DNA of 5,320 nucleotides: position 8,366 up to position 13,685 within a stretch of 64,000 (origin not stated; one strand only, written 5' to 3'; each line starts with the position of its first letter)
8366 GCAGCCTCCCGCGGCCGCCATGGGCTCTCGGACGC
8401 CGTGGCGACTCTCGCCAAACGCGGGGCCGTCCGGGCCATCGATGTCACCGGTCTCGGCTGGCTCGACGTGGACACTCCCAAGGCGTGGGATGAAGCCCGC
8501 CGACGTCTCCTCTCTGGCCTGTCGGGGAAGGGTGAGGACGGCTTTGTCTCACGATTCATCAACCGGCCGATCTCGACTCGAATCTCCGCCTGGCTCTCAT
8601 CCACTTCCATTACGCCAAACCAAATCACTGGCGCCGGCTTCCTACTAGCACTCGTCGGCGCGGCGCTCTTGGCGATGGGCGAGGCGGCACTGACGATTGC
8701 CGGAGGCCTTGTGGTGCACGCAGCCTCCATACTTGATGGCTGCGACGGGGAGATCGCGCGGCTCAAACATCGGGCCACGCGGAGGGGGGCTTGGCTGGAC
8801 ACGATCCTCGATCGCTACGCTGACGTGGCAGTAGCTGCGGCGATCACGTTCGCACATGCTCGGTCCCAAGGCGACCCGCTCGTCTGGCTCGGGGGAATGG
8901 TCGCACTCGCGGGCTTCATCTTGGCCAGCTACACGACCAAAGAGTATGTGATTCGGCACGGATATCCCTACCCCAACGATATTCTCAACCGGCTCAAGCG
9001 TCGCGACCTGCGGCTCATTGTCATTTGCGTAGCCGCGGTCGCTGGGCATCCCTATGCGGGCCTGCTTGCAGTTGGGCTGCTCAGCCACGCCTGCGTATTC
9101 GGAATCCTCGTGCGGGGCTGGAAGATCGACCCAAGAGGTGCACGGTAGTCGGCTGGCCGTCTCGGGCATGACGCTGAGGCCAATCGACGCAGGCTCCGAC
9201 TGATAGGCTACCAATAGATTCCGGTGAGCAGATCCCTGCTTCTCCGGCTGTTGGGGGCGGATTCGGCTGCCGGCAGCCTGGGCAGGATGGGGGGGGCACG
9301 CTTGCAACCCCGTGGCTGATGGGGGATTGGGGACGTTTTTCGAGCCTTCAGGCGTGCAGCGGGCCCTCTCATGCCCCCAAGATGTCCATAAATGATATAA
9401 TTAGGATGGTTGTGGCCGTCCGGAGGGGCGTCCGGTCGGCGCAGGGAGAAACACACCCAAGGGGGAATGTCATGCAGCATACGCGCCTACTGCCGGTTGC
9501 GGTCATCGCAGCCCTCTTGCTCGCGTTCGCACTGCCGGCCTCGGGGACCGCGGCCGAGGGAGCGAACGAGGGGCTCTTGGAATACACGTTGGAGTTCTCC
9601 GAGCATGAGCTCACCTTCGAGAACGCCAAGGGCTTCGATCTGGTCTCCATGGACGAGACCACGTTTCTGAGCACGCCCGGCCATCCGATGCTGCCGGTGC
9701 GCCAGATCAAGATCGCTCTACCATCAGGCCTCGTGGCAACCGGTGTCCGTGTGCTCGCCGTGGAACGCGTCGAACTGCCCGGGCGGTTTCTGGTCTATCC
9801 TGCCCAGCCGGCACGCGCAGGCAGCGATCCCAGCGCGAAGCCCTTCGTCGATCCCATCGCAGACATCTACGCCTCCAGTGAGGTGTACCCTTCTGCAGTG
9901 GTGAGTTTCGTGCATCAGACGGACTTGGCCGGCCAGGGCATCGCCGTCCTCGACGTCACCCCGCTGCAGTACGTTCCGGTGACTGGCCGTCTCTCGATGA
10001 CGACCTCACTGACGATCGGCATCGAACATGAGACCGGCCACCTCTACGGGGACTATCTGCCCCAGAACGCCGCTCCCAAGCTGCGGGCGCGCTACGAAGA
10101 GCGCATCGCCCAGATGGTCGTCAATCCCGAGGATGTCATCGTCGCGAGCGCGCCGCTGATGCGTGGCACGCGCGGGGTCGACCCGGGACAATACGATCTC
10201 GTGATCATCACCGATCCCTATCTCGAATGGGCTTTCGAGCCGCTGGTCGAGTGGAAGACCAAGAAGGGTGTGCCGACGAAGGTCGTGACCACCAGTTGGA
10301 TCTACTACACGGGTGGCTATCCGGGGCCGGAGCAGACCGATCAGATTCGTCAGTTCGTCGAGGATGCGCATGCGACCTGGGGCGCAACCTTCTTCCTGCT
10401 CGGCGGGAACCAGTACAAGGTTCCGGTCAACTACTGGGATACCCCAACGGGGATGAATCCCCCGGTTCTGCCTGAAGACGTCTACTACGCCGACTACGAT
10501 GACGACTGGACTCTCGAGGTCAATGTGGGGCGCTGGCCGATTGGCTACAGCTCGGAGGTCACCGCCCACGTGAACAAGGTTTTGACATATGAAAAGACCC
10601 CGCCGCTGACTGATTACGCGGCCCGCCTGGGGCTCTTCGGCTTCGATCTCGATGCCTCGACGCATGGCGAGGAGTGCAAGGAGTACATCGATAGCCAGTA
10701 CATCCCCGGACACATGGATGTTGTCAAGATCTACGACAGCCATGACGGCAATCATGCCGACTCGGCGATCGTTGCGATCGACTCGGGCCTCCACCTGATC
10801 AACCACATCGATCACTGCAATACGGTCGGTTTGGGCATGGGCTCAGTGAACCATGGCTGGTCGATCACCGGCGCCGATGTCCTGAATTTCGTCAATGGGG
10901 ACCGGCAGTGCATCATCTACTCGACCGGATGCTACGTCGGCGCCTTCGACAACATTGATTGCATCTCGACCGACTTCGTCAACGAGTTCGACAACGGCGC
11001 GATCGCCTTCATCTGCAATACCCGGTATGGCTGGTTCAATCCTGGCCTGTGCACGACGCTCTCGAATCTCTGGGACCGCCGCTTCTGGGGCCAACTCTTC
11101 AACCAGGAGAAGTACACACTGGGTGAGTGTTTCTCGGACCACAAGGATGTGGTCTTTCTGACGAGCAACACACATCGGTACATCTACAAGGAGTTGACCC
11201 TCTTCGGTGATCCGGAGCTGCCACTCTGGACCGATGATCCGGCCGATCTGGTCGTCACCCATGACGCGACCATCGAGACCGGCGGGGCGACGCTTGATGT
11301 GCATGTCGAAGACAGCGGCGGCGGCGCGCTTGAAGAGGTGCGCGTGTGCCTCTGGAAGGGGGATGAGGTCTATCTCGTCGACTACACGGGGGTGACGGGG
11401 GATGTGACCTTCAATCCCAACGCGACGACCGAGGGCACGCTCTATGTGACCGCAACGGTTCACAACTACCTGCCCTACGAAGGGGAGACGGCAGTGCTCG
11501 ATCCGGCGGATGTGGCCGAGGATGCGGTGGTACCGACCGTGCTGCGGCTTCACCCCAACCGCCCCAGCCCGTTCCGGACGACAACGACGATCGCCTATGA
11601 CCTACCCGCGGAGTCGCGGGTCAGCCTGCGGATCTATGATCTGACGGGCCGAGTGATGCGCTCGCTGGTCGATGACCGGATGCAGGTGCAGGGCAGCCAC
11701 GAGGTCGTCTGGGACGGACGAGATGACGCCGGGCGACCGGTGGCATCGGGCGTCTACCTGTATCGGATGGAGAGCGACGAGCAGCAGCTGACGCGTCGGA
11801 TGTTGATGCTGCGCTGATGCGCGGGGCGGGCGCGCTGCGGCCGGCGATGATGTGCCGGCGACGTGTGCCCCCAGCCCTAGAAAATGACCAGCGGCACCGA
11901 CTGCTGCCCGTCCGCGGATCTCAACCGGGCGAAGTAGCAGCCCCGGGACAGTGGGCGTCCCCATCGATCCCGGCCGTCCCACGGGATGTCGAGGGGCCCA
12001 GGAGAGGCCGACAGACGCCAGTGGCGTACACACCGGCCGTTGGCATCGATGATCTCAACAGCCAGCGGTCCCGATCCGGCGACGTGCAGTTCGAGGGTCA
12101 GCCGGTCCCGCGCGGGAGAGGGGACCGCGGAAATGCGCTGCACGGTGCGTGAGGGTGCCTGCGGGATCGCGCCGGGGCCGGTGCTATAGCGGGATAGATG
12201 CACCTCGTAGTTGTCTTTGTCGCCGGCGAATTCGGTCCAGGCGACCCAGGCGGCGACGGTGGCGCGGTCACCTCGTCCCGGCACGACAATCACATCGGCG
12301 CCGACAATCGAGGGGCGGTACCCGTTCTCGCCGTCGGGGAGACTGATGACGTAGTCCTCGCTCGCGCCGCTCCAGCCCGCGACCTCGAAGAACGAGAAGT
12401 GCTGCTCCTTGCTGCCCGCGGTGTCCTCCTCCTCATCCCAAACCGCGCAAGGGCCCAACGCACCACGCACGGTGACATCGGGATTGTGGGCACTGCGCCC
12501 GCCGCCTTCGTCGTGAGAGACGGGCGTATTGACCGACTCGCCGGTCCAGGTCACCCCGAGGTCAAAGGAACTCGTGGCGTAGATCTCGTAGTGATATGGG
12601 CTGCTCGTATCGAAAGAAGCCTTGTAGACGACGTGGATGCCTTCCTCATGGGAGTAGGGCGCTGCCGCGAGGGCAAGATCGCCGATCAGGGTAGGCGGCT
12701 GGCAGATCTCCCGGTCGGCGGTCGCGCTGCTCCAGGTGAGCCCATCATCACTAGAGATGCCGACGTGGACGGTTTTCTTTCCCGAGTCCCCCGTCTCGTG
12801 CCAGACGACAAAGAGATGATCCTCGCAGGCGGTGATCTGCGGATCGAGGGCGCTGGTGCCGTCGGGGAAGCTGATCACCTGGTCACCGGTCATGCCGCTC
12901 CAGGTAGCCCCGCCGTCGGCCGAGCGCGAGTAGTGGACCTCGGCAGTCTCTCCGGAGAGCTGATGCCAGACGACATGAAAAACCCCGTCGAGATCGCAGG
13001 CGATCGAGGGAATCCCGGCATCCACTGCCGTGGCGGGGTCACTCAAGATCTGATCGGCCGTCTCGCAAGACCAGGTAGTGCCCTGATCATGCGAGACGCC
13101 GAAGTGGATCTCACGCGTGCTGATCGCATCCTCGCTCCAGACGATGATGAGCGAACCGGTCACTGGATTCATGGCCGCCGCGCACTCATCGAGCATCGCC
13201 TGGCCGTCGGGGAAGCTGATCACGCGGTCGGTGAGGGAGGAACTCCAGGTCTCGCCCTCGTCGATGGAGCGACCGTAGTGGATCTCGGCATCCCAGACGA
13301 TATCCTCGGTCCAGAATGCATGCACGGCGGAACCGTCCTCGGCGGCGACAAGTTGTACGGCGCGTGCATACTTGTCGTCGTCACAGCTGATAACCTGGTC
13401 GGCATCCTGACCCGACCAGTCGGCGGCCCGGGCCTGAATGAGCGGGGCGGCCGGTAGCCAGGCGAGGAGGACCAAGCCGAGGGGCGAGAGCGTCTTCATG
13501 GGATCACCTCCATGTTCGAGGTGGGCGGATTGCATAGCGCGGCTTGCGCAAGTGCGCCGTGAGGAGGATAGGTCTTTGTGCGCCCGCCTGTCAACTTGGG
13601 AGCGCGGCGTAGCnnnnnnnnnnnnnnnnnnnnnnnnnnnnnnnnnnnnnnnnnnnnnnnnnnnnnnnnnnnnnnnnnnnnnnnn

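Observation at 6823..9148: Di-myo-inositol-phosphate (DIP) compatible-solute genes: IMPase-family phosphatase plus bifunctional IPCT/DIPPS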

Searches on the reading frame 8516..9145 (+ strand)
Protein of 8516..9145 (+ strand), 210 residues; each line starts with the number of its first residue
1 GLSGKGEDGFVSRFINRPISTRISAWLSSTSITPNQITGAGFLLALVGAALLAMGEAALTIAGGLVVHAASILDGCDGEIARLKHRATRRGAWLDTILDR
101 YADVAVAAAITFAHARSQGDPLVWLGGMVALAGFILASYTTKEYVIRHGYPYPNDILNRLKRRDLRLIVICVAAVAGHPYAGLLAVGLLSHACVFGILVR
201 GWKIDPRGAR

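Call 37: search_solved_structures(query=window:8516-9145:+, show_alignments=5, max_evalue=0.01)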
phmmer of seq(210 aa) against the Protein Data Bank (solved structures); distinct sequences matched with E-value up to 0.01: 7.
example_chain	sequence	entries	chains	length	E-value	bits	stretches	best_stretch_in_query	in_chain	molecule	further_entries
4o6m_A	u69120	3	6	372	5.5e-38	134.1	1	6-191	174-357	AF2299, a CDP-alcohol phosphotransferase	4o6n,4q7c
4mnd_A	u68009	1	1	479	2.2e-22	83.2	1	4-172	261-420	CTP L-myo-inositol-1-phosphate cytidylyltransferase/CDP-L-myo-inositol myo-inositolphospho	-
6h53_A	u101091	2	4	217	5.4e-07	32.9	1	10-180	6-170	CDP-diacylglycerol--inositol 3-phosphatidyltransferase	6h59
6h5a_A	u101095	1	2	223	5.9e-07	32.8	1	10-180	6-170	CDP-diacylglycerol--inositol 3-phosphatidyltransferase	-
6wm5_A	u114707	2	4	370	1.8e-06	31.2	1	3-180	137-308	AfCTD-Phosphatidylinositol-phosphate synthase (PIPS) fusion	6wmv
5d92_D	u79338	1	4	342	0.00022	24.4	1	12-174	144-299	AF2299 protein,Phosphatidylinositol synthase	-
5d91_A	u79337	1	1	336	0.00034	23.7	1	20-174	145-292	AF2299 protein,Phosphatidylinositol synthase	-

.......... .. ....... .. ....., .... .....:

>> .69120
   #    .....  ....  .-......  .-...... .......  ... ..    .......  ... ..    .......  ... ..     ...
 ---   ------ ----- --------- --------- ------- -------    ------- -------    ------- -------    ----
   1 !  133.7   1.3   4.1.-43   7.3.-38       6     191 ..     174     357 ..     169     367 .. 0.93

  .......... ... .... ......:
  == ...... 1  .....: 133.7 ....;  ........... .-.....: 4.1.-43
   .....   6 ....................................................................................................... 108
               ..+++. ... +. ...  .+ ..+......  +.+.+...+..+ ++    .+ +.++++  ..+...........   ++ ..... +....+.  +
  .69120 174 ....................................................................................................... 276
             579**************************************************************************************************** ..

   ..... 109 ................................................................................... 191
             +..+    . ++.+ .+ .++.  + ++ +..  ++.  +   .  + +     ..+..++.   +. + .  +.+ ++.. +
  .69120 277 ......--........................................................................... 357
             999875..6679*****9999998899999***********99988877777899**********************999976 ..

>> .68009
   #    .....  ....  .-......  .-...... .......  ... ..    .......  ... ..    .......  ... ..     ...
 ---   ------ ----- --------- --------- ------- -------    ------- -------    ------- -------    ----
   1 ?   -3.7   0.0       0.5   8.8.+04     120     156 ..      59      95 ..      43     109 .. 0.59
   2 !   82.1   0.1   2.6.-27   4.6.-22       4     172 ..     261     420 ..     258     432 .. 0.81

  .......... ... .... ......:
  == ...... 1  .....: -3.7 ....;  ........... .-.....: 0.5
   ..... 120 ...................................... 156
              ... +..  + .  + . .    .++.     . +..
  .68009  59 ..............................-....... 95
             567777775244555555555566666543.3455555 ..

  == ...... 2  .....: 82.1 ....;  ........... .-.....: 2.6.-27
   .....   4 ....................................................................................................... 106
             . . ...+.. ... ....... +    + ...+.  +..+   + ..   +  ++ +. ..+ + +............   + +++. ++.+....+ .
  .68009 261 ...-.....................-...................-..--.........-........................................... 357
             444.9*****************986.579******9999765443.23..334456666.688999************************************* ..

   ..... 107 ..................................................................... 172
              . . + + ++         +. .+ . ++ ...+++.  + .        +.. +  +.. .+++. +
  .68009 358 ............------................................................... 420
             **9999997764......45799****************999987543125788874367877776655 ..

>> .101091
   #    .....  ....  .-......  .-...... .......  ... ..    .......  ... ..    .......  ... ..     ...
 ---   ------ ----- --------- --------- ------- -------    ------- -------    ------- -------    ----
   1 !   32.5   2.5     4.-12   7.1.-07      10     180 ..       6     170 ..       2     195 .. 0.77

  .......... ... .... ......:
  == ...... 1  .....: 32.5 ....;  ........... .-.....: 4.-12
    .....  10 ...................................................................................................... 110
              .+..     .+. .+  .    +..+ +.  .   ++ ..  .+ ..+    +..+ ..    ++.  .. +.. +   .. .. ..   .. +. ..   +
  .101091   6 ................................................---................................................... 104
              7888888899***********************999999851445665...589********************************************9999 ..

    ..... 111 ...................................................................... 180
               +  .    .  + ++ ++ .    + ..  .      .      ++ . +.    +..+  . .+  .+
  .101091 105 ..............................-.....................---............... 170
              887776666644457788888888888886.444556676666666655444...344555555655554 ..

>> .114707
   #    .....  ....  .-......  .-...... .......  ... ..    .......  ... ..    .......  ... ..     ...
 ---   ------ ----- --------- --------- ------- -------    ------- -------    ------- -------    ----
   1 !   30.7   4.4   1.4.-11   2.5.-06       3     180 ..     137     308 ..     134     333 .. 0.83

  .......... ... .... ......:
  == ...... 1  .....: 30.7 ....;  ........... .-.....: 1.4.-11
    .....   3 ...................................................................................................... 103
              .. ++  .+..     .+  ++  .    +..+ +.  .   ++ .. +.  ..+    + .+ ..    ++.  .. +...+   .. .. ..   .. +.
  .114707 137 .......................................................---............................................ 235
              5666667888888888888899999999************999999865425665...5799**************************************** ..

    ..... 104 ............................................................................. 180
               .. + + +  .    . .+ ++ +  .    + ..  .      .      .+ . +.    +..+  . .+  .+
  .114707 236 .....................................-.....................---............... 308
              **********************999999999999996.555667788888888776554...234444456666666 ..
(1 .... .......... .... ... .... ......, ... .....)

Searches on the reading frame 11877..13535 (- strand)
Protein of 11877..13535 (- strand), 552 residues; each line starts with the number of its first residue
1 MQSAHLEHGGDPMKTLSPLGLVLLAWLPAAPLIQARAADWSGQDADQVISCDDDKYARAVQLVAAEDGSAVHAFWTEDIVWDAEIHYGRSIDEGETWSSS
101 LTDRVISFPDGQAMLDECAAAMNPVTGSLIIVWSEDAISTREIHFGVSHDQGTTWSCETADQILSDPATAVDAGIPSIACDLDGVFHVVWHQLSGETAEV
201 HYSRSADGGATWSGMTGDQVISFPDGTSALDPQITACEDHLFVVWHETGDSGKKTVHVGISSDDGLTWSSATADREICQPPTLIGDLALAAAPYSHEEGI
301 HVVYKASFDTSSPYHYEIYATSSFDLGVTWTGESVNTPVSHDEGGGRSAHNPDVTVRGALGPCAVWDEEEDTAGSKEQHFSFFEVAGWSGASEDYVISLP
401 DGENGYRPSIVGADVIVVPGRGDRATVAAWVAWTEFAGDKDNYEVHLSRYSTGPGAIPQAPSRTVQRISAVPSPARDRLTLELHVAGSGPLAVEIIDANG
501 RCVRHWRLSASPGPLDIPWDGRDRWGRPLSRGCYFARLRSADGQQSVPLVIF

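Call 9: search_protein_families(library=pfam, proteins=[window:11877-13535:-], max_evalue=0.001)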
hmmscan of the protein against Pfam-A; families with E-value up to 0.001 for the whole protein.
window:11877-13535:- (552 aa): 4 families
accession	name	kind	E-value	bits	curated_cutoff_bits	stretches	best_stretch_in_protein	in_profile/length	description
PF13088.12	BNR_2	-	7.3e-11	42.4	31.4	1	81-270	78-250/277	BNR repeat-like domain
PF13860.13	FlgD_ig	-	0.0002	21.7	27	1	491-538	25-73/79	FlgD Ig-like domain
PF02012.26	BNR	-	0.00031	20.7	27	0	147-156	2-11/12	BNR/Asp-box repeat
PF07202.18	Tcp10_C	-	0.0005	20.1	36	0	217-227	21-31/35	T-complex protein 10 C-terminus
